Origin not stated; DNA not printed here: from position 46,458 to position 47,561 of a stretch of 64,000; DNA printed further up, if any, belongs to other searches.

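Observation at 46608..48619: Low-GC type II restriction-modification pair inserted flush against a native operon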

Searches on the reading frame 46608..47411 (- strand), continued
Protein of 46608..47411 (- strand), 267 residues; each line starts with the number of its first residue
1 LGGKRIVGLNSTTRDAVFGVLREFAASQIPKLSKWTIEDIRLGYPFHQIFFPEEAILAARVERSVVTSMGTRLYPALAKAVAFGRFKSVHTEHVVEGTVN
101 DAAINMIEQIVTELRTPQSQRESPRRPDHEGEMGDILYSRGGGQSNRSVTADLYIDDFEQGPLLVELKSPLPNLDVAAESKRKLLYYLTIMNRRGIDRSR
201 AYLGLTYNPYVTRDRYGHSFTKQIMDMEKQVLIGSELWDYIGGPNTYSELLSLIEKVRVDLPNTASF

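Call 41: search_dna_similar(query=window:46611-47387:-, collection=plasmids, mode=protein, max_rows=15)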
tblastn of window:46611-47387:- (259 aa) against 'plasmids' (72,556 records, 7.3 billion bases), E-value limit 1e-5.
Records with a match: 10; places in all: 10; records where one place covers at least 80% of the query: 8.
Best place of each record, by identity: <60% 10.
By first word of the organism name: Clostridium 10.
By predicted mobility (MOB-suite, as given by PLSDB): non-mobilizable 10.
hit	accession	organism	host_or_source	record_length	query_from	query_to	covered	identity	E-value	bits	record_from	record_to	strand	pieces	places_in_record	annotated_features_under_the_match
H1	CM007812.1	Clostridium sporogenes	whole organism,isolate obtained from ...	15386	1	249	95%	33.7%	1e-19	122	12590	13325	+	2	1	MjaII restriction endonuclease | type II restriction endonuclease TdeIII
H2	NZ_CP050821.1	Clostridium botulinum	household dust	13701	1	249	96%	33.0%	9e-24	107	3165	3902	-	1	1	TdeIII family type II restriction endonuclease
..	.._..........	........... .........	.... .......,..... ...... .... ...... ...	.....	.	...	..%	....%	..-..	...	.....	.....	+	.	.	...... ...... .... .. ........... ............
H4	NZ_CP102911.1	Clostridium botulinum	Homo sapiens,Fecal sample from botulism ...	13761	1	249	96%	33.0%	9e-24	107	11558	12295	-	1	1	TdeIII family type II restriction endonuclease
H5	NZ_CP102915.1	Clostridium botulinum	Homo sapiens,Fecal sample from botulism ...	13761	1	249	96%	33.0%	9e-24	107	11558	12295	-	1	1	TdeIII family type II restriction endonuclease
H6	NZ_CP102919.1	Clostridium botulinum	Pate collected as part of botulism ...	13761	1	249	96%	33.0%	9e-24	107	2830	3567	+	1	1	TdeIII family type II restriction endonuclease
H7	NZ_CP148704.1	Clostridium perfringens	Dog,single cell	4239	37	250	83%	23.0%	9e-10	66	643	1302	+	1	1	TdeIII family type II restriction endonuclease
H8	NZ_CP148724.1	Clostridium perfringens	Dog,single cell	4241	37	250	83%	23.0%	9e-10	66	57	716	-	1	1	TdeIII family type II restriction endonuclease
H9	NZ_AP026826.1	Clostridium tetani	Homo sapiens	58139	59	249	59%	31.4%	4e-7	79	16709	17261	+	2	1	TdeIII family type II restriction endonuclease (x2)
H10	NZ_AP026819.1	Clostridium tetani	soil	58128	59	249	59%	31.4%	4e-7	79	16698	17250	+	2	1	TdeIII family type II restriction endonuclease (x2)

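Call 42: get_annotated_region(hit=H2, flank=3000)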
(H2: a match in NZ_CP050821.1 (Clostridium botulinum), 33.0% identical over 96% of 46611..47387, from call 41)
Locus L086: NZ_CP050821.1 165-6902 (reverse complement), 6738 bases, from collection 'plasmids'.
description: Clostridium botulinum strain V73 plasmid pV73, complete sequence
organism: Clostridium botulinum (NCBI taxid 1491)
taxonomy: Bacteria; Bacillota; Clostridia; Eubacteriales; Clostridiaceae; Clostridium; Clostridium botulinum
host: -; source: household dust; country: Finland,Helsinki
typing (MOB-suite, as given by PLSDB): non-mobilizable
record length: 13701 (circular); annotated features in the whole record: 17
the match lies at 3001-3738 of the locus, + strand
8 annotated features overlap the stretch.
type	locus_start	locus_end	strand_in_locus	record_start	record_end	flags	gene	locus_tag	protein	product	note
CDS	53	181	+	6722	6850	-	-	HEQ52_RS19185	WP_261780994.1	hypothetical protein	-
CDS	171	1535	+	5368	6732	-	-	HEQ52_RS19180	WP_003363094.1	hypothetical protein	-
CDS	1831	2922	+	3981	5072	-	-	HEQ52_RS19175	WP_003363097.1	DNA cytosine methyltransferase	GO:0006304 - DNA modification [Evidence IEA]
CDS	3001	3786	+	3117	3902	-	-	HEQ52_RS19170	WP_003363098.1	TdeIII family type II restriction endonuclease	GO:0009307 - DNA restriction-modification system [Evidence IEA]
CDS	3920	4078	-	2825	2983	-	-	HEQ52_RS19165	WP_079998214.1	YvrJ family protein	-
CDS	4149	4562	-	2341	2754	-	-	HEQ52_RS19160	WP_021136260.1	hypothetical protein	-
CDS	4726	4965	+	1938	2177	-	-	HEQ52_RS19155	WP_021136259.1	hypothetical protein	-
CDS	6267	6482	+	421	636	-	-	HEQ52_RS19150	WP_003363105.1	hypothetical protein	-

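Call 43: predict_structure(alignment_id=A1)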
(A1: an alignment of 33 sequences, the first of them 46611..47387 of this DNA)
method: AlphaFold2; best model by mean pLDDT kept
length: 259 residues; sequences in the alignment: 33
mean_pLDDT: 94.2   pTM: 0.89
mean pLDDT of the five models: 94.2, 93.3, 93.2, 93.1, 88.9
residues with pLDDT >= 90: 228; 70-90: 26; 50-70: 2; < 50: 3
segments of 3 or more residues with pLDDT < 50: 257-259
pLDDT, mean of each block of 10 residues (from residue 1): 97 95 87 95 94 91 96 98 98 97 93 88 96 93 98 97 95 99 96 98 94 96 98 98 96 63
secondary structure, 60 per line:
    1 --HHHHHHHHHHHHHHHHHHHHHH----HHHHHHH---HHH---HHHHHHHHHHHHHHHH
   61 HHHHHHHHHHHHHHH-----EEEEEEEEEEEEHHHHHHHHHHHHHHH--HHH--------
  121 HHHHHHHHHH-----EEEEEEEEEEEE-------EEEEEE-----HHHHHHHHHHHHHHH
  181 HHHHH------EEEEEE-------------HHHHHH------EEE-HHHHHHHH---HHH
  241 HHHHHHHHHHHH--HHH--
elements in order: H3-24 H29-35 H45-75 E81-92 H93-107 H121-130 E136-147 E155-160 H166-185 E192-197 H211-216 E223-225 H227-234 H238-252

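Call 45: fold_search(model_id=the predicted structure, library=pdb)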
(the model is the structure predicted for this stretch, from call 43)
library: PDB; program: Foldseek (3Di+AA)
matches with E <= 10: 332; with E <= 0.001: 1
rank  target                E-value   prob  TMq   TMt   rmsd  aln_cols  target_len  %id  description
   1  1wtd_A                7.7e-04  1.00  0.46  0.46   9.2       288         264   14  Crystal structure of type II restrcition endonuclease, EcoO109I DNA-free form (released 2004-12-14)
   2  9iab_A                1.8e-02  0.38  0.20  0.20  21.1       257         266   12  Structure of the Argonaute-associated Cas4 family protein 1 (ACE1) from Chroococcidiopsis thermalis (CtACE1) (released 2025-04-23)
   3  8q3y_A                1.9e-02  0.69  0.25  0.17  15.9       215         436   12  Crystal structure of apo Can2 from Thermoanaerobacter brockii (released 2023-11-22)
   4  8q3z_A                2.1e-02  0.77  0.23  0.15  14.3       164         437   14  Crystal structure of cA4-bound Can2 from Thermoanaerobacter brockii (released 2023-11-22)
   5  9iab_B                3.5e-02  0.30  0.20  0.20  21.1       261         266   13  Structure of the Argonaute-associated Cas4 family protein 1 (ACE1) from Chroococcidiopsis thermalis (CtACE1) (released 2025-04-23)
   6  8q42_A                3.9e-02  0.28  0.25  0.17  22.0       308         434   12  Crystal structure of cA4-bound Can2 (E341A) in complex with oligo-A DNA (released 2023-11-22)
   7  8q44_B                4.1e-02  0.54  0.24  0.16  16.6       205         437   12  Crystal structure of cA4-bound Can2 (E364R) in complex with oligo-T DNA (released 2023-11-22)
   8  2p14                  5.1e-02  0.44  0.23  0.30  15.3       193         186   11  Crystal structure of small subunit (R.BspD6I2) of the heterodimeric restriction endonuclease R.BspD6I (released 2008-03-11)
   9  9iac_B                5.7e-02  0.25  0.21  0.20  21.6       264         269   11  Structure of the Argonaute-associated Cas4 family protein 1 (ACE1) from Microcystis aeruginosa (MaACE1) (released 2025-04-23)
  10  3dvo_C                6.4e-02  0.30  0.25  0.20  14.3       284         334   12  SgrAI with cognate DNA and calcium bound (released 2008-08-19)
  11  8q41_B                7.2e-02  0.66  0.24  0.16  16.0       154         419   11  Crystal structure of Can2 (E341A) bound to cA4 and TTTAAA ssDNA (released 2023-11-22)
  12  5gke_A                8.0e-02  0.80  0.23  0.25  14.8       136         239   16  Structure of EndoMS-dsDNA1 complex (released 2016-11-02)
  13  9bgj_B                1.0e-01  0.23  0.26  0.21  13.8       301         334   11  SgrAI mutant K242A endonuclease DNA-bound dimer with Mg2+ and intact primary site DNA (released 2025-03-05)
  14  8q43_B                1.1e-01  0.57  0.27  0.18  14.6       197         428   13  Crystal structure of cA4-bound Can2 (E341A) in complex with oligo-C DNA (released 2023-11-22)
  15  8q41_A                1.1e-01  0.20  0.25  0.17  22.3       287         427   12  Crystal structure of Can2 (E341A) bound to cA4 and TTTAAA ssDNA (released 2023-11-22)
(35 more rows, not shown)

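Call 47: find_related_loci(query=A1, collection=metagenome_contigs, flank=5000)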
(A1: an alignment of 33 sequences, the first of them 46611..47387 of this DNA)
Query A1 (259 aa) in metagenome_contigs; peptide patterns used: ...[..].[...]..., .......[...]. (x = any residue, [..] = any of these).
116 stretches matched a pattern; 3 encode a relative of the query (tblastn E <= 1e-3); 3 distinct loci.
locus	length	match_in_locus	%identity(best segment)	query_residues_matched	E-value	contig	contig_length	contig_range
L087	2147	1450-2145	93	1-232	1e-159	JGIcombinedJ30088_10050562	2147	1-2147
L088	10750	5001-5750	57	1-250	7e-100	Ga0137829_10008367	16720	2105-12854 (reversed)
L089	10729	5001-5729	43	1-254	2e-69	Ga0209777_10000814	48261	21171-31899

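Call 48: search_protein_families(library=pfam, proteins=[L083:4144-4767:+, L084:4456-4749:+], max_evalue=0.01)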
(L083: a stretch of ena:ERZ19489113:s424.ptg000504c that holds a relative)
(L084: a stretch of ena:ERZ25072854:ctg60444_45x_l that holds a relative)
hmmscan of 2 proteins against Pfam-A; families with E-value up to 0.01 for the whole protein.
L083:4144-4767:+ (207 aa): 0 families

L084:4456-4749:+ (97 aa): 0 families

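Call 49: find_encoding_contigs(protein=P0048, flank=5000, max_places=2)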
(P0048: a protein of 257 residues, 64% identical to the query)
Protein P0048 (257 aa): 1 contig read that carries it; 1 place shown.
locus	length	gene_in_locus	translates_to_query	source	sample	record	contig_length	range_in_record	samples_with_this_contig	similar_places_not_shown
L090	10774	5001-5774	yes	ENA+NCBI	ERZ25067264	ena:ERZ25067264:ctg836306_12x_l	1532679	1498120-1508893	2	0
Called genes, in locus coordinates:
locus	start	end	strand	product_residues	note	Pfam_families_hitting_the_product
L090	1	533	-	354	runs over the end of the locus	PF13449:Phytase-like (faint), PF25021:TEN_NHL (faint), PF06739:SBBP (faint), PF08450:SGL (faint), PF17170:DUF5128 (faint), PF01436:NHL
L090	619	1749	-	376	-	PF07394:DUF1501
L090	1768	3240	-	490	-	PF08811:DUF1800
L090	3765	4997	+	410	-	PF01555:N6_N4_Mtase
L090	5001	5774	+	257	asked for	PF09520:HinfI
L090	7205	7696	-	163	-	PF00665:rve (weak), PF13683:rve_3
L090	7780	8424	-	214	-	PF27155:Y4rL_C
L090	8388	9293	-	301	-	PF00665:rve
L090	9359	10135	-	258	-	PF00665:rve, PF22483:Mu-transpos_C_2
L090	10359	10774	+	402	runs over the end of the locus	PF13518:HTH_28 (weak), PF13551:HTH_29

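Call 50: find_encoding_contigs(protein=P0064, flank=5000, max_places=2)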
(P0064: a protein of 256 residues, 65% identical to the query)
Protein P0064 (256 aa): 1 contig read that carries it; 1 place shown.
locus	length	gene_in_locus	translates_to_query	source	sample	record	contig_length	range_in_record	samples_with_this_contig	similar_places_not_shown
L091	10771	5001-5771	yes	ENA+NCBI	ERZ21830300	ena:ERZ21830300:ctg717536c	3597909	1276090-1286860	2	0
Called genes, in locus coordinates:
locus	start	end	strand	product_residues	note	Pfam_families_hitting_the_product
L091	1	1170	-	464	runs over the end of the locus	PF01425:Amidase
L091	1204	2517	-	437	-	PF00278:Orn_DAP_Arg_deC, PF02784:Orn_Arg_deC_N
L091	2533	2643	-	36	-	-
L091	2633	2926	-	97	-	PF01909:NTP_transf_2, PF18765:Polbeta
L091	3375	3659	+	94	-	-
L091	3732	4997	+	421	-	PF01555:N6_N4_Mtase (weak)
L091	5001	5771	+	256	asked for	PF09520:HinfI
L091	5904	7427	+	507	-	PF13304:AAA_21, PF13175:AAA_15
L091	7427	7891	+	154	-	-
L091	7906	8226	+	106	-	PF01381:HTH_3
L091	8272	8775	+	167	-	PF04073:tRNA_edit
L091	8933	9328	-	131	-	PF00903:Glyoxalase, PF13669:Glyoxalase_4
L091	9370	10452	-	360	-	PF01070:FMN_dh, PF03060:NMO (faint)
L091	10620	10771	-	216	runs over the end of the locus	PF01386:Ribosomal_L25p, PF14693:Ribosomal_TL5_C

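Call 51: find_encoding_contigs(protein=P0086, flank=5000, max_places=2)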
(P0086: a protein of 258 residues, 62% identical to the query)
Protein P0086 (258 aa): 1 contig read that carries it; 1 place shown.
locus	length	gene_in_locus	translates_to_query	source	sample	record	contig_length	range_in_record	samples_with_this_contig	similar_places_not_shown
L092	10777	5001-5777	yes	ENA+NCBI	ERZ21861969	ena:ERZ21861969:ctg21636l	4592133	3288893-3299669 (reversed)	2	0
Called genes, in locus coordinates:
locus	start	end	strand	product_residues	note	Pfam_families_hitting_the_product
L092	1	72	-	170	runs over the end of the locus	-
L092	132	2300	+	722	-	PF13328:HD_4, PF01966:HD, PF04607:RelA_SpoT, PF02824:TGS, PF19296:RelA_AH, PF28438:RelA_RIS, PF13291:ACT_4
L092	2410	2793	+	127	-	PF01042:Ribonuc_L-PSP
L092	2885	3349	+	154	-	PF14588:YjgF_endoribonc, PF01042:Ribonuc_L-PSP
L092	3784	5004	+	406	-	PF01555:N6_N4_Mtase (weak), PF01170:UPF0020 (faint)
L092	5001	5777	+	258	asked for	PF09520:HinfI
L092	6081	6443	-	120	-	PF02311:AraC_binding (weak), PF07883:Cupin_2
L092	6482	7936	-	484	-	PF11794:HpaB_N, PF03241:HpaB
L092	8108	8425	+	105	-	PF03992:ABM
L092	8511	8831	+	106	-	PF03992:ABM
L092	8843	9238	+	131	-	PF01042:Ribonuc_L-PSP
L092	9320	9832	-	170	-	PF00903:Glyoxalase, PF13669:Glyoxalase_4 (weak)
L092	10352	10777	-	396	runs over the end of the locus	PF08867:FRG (weak)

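Call 52: find_encoding_contigs(protein=P0096, flank=5000, max_places=2)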
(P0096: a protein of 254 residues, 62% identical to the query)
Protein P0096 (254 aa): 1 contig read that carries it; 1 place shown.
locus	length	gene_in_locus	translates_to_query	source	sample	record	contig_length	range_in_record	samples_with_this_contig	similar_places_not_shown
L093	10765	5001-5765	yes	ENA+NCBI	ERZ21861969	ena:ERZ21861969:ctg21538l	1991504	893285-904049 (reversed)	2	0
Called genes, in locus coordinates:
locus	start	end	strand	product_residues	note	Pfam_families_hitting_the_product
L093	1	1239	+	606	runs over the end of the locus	PF00664:ABC_membrane, PF00005:ABC_tran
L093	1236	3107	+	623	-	PF00664:ABC_membrane, PF00005:ABC_tran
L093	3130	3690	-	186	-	PF14117:DUF4287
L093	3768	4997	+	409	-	PF01170:UPF0020 (faint), PF01555:N6_N4_Mtase (weak)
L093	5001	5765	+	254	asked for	PF09520:HinfI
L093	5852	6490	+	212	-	PF00440:TetR_N, PF17932:TetR_C_24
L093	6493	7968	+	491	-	PF20695:UbiD_N, PF01977:UbiD, PF20696:UbiD_C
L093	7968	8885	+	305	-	PF01040:UbiA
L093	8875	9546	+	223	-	PF02441:Flavoprotein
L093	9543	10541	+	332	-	PF13379:NMT1_2, PF03180:Lipoprotein_9 (weak), PF09084:NMT1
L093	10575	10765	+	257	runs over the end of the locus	PF00005:ABC_tran, PF13304:AAA_21 (faint)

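Call 70: search_solved_structures(query=A1, max_evalue=10, show_alignments=1)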
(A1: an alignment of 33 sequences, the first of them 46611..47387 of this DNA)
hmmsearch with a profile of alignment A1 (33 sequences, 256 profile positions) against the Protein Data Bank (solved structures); distinct sequences matched with E-value up to 10: 1.
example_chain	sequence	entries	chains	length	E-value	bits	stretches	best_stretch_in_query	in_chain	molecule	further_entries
6hf6_A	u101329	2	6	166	1.9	11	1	25-60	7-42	Deglycase PH1704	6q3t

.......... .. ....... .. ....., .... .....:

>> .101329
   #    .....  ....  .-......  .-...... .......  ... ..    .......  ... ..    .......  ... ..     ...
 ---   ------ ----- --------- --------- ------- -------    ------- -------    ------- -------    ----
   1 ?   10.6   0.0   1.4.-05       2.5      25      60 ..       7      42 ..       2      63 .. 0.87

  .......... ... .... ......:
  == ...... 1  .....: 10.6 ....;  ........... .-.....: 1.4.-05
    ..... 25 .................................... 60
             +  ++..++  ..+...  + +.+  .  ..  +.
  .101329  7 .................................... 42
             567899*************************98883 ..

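Call 81: list_cluster_members(proteins=[P0001, P0121])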
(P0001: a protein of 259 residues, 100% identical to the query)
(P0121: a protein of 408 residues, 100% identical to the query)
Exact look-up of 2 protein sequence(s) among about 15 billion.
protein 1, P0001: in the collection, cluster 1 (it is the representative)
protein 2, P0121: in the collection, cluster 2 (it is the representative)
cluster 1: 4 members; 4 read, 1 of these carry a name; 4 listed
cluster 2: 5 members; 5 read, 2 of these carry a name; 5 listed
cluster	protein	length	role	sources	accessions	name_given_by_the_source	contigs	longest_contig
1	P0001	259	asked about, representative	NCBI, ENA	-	-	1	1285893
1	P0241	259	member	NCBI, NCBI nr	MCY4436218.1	MAG: TdeIII family type II restriction endonuclease [Chloroflexi bacterium] | TdeIII family type II restriction endonuclease [Chloroflexota bacterium]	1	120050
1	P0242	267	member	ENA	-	-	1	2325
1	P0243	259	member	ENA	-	-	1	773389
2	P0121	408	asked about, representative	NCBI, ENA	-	-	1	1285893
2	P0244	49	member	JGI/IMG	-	hypothetical protein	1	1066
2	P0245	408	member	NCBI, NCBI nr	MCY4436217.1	MAG: DNA methyltransferase [Chloroflexi bacterium] | DNA methyltransferase [Chloroflexota bacterium]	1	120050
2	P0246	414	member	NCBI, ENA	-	-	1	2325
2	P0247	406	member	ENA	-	-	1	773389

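Call 85: find_related_loci(query=A1, collection=viral_contigs, flank=5000)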
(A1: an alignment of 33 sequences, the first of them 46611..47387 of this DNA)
Query A1 (259 aa) in viral_contigs; peptide patterns used: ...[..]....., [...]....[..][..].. (x = any residue, [..] = any of these).
53 stretches matched a pattern, but none encodes a relative of the query by tblastn (E <= 1e-3).
